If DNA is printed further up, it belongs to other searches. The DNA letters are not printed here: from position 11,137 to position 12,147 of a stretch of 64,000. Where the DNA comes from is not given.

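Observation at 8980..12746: Compact 4-gene operon of unknown function: three unrecognisable cytoplasmic-looking proteins co-transcribed with a T9SS-secreted SBBP beta-propeller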

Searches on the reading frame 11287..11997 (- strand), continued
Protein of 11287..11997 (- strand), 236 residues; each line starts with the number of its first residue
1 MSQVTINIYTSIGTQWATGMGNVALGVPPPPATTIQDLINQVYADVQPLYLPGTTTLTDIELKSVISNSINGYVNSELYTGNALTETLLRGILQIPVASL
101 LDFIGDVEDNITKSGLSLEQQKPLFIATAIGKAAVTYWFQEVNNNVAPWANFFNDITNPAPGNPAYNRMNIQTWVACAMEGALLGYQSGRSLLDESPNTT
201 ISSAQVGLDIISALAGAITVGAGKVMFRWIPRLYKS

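Call 119: search_solved_structures(query=L094:5669-6316:+, max_evalue=0.001)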
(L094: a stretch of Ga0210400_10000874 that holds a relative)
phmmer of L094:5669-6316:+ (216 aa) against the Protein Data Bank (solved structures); distinct sequences matched with E-value up to 0.001: 201 (the best 60 are shown).
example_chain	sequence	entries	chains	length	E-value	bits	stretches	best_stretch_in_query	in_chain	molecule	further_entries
7ve6_A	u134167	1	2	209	1.8e-25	93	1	8-215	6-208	Response regulator protein VraR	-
4gvp_A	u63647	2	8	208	2e-25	93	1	8-215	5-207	Response regulator protein vraR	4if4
5hev_A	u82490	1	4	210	2.7e-25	92.5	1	7-215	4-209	Response regulator protein VraR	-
3c3w_A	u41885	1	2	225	2.2e-19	73.2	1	7-212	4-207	TWO COMPONENT TRANSCRIPTIONAL REGULATORY PROTEIN DEVR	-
1a04_A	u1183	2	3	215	6.3e-19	71.7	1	5-205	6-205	NITRATE/NITRITE RESPONSE REGULATOR PROTEIN NARL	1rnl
4yn8_A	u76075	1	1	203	1.4e-18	70.6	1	7-214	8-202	Response regulator ChrA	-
3eul_A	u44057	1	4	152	3.2e-17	66.1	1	4-119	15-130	POSSIBLE NITRATE/NITRITE RESPONSE TRANSCRIPTIONAL REGULATORY PROTEIN NARL (DNA-binding res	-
4zmr_A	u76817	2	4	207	1.2e-16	64.3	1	7-203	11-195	Response regulator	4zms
4hye_A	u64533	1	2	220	1.6e-16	63.8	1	7-203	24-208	Response regulator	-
4ldz_A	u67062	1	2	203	1.9e-15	60.4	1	6-203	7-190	Transcriptional regulatory protein DesR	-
9xzo_A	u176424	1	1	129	2.5e-15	60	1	7-121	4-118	De novo protein M1X0B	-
5f64_A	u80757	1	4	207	2.5e-15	59.9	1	9-212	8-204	Positive transcription regulator EvgA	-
8zwn_A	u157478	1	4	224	3.4e-15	59.5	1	9-212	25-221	DNA-binding transcriptional activator EvgA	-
5vxn_A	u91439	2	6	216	5.8e-15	58.8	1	6-206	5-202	Transcriptional regulatory protein RcsB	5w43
5o8y_A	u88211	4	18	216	5.8e-15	58.8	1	6-206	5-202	Transcriptional regulatory protein RcsB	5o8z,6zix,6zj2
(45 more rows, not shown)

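Call 120: search_solved_structures(query=L089:184-2385:-, max_evalue=0.001)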
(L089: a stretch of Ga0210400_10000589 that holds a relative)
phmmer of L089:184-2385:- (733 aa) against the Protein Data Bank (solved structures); distinct sequences matched with E-value up to 0.001: 41.
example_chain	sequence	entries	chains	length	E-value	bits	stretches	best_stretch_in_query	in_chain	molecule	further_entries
8vc9_A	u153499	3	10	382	3.3e-19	71.9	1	3-153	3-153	Leptospira virulence regulator B (LvrB) | histidine kinase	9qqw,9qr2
3gig_A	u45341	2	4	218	4.1e-13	51.7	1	506-725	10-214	Sensor histidine kinase desK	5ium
7ssj_A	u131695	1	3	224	4.4e-13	51.6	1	509-725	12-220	Sensor histidine kinase DesK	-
3ehf_A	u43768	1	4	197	5.1e-13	51.4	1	525-725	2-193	Sensor kinase (YocF protein)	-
3gie_A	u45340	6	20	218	6.4e-12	47.8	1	506-725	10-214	Sensor histidine kinase desK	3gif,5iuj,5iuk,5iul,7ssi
3ehh_A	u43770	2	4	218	3.1e-11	45.5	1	506-725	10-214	Sensor kinase (YocF protein)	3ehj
4gt8_A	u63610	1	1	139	7.2e-11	44.3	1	613-729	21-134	Sensor protein vraS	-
3ehg_A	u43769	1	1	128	8.8e-08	34.1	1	641-725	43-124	Sensor kinase (YocF protein)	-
3zxq_A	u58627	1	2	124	5.3e-07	31.5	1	637-727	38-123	HYPOXIA SENSOR HISTIDINE KINASE RESPONSE REGULATOR DOST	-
3nja_A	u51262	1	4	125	8.6e-07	30.8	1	139-256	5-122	Probable GGDEF family protein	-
5ep0_A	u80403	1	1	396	1.1e-06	30.5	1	3-120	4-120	Putative repressor protein luxO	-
3eq2_A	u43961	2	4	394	2.5e-06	29.3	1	41-154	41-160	Probable two-component response regulator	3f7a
1kgs_A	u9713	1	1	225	2.7e-06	29.2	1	4-176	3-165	DNA BINDING RESPONSE REGULATOR D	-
1zy2_A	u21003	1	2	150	3.8e-06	28.7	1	6-135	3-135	transcriptional regulator NtrC1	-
6ekg_Y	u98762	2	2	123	9.3e-06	27.4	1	7-117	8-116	Chemotaxis protein CheY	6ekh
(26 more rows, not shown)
